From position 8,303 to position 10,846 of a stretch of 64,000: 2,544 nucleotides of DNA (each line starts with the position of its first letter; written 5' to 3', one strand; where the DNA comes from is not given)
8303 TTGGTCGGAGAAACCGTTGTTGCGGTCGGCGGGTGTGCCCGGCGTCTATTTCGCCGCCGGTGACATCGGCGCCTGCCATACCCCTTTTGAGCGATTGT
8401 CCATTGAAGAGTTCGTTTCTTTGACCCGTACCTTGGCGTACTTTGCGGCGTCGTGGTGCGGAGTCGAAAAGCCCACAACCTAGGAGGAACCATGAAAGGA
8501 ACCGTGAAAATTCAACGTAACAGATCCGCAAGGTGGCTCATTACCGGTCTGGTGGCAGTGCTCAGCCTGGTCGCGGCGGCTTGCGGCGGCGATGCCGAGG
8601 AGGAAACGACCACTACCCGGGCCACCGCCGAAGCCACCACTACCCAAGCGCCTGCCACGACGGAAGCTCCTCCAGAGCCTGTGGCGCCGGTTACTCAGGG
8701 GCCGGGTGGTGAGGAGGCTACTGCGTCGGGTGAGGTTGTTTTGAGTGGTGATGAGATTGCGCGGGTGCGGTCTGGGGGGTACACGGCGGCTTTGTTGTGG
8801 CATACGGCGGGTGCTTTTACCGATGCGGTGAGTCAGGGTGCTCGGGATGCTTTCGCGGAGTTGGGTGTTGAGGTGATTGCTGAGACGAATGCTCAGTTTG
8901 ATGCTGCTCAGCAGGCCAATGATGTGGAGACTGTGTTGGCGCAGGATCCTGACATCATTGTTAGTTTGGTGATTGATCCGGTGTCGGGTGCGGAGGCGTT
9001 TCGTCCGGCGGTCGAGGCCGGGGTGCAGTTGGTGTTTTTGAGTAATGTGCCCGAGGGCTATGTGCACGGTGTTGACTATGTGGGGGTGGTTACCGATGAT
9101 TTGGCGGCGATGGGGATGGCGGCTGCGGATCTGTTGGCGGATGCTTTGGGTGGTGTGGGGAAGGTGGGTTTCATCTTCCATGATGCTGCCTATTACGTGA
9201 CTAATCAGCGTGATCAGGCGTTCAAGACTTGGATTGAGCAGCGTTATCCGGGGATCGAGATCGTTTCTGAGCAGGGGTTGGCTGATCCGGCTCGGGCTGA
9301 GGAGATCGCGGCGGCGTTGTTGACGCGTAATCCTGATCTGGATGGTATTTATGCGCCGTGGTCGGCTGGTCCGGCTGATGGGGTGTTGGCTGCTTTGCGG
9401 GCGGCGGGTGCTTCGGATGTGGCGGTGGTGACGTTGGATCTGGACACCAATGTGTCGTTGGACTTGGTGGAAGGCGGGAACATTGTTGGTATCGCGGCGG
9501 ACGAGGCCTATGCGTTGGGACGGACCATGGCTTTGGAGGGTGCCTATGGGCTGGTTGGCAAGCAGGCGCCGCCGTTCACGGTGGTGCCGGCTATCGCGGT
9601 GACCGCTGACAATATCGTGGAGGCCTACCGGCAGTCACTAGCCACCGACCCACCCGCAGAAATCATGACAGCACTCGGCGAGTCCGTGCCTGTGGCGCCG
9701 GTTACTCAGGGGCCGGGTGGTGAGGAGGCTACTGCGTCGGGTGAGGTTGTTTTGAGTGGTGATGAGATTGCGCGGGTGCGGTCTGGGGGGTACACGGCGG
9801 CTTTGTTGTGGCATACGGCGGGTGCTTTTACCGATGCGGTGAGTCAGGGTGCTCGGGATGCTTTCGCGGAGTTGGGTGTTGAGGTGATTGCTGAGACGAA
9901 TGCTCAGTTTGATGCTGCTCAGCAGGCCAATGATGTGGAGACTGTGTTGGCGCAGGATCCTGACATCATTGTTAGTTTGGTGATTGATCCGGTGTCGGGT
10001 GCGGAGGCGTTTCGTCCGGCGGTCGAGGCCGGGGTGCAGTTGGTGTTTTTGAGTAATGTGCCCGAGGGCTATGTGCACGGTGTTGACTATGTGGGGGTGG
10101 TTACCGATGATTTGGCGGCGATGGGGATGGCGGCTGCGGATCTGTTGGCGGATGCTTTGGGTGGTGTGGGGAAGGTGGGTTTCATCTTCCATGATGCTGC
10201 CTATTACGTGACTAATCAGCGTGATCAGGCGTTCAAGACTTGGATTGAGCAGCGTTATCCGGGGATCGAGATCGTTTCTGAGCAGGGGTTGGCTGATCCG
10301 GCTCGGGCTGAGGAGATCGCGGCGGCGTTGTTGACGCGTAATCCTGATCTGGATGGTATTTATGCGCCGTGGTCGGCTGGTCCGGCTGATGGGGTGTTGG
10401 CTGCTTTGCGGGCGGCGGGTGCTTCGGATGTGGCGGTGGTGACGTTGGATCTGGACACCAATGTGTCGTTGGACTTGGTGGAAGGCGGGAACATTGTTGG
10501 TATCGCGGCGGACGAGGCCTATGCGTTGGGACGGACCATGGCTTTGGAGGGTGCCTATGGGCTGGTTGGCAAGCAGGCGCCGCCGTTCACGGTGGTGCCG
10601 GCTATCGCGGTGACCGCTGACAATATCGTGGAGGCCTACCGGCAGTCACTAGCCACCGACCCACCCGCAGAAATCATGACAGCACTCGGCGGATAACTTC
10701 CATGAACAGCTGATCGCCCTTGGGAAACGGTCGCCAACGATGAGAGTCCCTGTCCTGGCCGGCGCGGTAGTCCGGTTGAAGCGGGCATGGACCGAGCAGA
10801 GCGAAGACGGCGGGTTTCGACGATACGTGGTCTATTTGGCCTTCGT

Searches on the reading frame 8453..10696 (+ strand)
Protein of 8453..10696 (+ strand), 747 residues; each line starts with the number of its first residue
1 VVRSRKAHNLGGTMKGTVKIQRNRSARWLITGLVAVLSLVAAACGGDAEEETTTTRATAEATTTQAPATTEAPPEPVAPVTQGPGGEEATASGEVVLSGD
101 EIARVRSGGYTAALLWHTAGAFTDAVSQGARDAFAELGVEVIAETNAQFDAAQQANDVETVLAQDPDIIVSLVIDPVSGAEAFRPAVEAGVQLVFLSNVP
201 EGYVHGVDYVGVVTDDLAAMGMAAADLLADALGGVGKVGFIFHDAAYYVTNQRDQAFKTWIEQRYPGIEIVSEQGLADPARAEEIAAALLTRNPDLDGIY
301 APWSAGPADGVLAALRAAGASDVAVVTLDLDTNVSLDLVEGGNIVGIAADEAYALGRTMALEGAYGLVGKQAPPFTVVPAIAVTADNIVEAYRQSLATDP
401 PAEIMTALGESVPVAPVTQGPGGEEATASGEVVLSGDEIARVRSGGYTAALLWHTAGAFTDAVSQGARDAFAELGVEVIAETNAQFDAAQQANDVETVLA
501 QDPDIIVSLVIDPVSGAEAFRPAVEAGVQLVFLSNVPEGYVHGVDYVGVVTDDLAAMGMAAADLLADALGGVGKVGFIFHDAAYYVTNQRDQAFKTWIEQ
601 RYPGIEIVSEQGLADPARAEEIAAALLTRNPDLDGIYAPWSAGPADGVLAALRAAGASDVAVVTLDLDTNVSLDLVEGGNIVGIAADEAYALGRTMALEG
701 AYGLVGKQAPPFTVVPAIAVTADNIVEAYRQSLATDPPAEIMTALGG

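Call 7: search_protein_families(library=pfam, proteins=[window:8453-10696:+], max_evalue=0.001)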
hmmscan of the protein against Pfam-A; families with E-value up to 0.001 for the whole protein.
window:8453-10696:+ (747 aa): 3 families
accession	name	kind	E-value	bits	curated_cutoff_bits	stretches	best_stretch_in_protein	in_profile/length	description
PF13407.12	Peripla_BP_4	-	5.8e-70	236.2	35.1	2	117-360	7-247/258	Periplasmic binding protein domain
PF13458.12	Peripla_BP_6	-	2.8e-05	24.4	31.7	0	107-193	133-217/343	Periplasmic binding protein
PF17763.6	Asparaginase_C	-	0.00015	22.2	34.6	0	180-227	42-87/114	Glutaminase/Asparaginase C-terminal domain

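Call 35: find_homologous_proteins(query=window:8492-10696:+, max_evalue=1e-10)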
Query window:8492-10696:+ (734 aa): 93 proteins with E <= 1e-10 among 8000 candidates.
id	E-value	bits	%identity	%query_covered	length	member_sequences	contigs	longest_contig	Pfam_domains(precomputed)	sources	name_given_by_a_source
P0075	0.0e+0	1436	91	100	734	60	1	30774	PF13407.13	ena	-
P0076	0.0e+0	1337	84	99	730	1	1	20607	PF17763.7,PF13407.13,PF13458.13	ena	-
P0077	0.0e+0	1337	84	99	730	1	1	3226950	PF17763.7,PF13407.13,PF13458.13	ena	-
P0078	0.0e+0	1321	85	100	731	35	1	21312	PF17763.7,PF13407.13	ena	-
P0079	0.0e+0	1305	84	99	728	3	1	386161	PF13407.13,PF13458.13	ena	-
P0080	0.0e+0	1256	86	95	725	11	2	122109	PF13377.13,PF13407.13,PF13458.13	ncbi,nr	ncbi:MAG: substrate-binding domain-containing protein [bacterium]|nr:substrate-binding domain-contai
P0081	0.0e+0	1244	85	91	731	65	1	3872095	PF17763.7,PF13407.13,PF13458.13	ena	-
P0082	0.0e+0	1243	84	92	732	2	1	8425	PF17763.7,PF13407.13,PF13458.13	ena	-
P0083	0.0e+0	1230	77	99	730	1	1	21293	PF17763.7,PF13407.13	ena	-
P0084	0.0e+0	1194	76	97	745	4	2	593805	PF17763.7,PF13407.13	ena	-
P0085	0.0e+0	1135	85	88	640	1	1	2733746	PF13407.13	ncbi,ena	-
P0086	0.0e+0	1088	84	81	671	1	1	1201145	PF17763.7,PF13407.13,PF13458.13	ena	-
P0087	1.1e-262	892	60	96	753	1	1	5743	PF13377.13,PF00532.28,PF13407.13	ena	-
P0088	3.3e-258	877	58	99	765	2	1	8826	PF13377.13,PF00532.28,PF13407.13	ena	-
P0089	5.7e-257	873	58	98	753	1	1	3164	PF13377.13,PF00532.28,PF13407.13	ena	-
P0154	3.3e-79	285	42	52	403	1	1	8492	PF13407.13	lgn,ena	-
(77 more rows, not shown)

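Call 56: find_encoding_contigs(protein=P0081, flank=3000, max_places=2)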
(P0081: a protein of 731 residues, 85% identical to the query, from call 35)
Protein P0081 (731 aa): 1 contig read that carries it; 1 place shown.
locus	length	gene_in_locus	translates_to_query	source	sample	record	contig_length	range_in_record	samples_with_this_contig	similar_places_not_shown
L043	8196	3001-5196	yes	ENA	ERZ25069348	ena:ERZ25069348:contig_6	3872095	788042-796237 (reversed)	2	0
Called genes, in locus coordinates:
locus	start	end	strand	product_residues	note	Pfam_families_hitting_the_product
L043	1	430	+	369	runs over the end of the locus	PF21088:MS_channel_1st (weak), PF00924:MS_channel_2nd, PF21082:MS_channel_3rd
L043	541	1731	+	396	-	PF09339:HTH_IclR (weak), PF12802:MarR_2 (weak), PF00480:ROK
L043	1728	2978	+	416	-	PF04389:Peptidase_M28 (weak), PF01546:Peptidase_M20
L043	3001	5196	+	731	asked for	PF13458:Peripla_BP_6 (faint), PF13407:Peripla_BP_4, PF17763:Asparaginase_C (faint), PF13407:Peripla_BP_4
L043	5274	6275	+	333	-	PF02653:BPD_transp_2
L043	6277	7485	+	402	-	PF01168:Ala_racemase_N, PF21279:YhfX-like_C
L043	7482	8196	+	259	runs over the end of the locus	PF02463:SMC_N, PF00005:ABC_tran, PF13304:AAA_21 (faint)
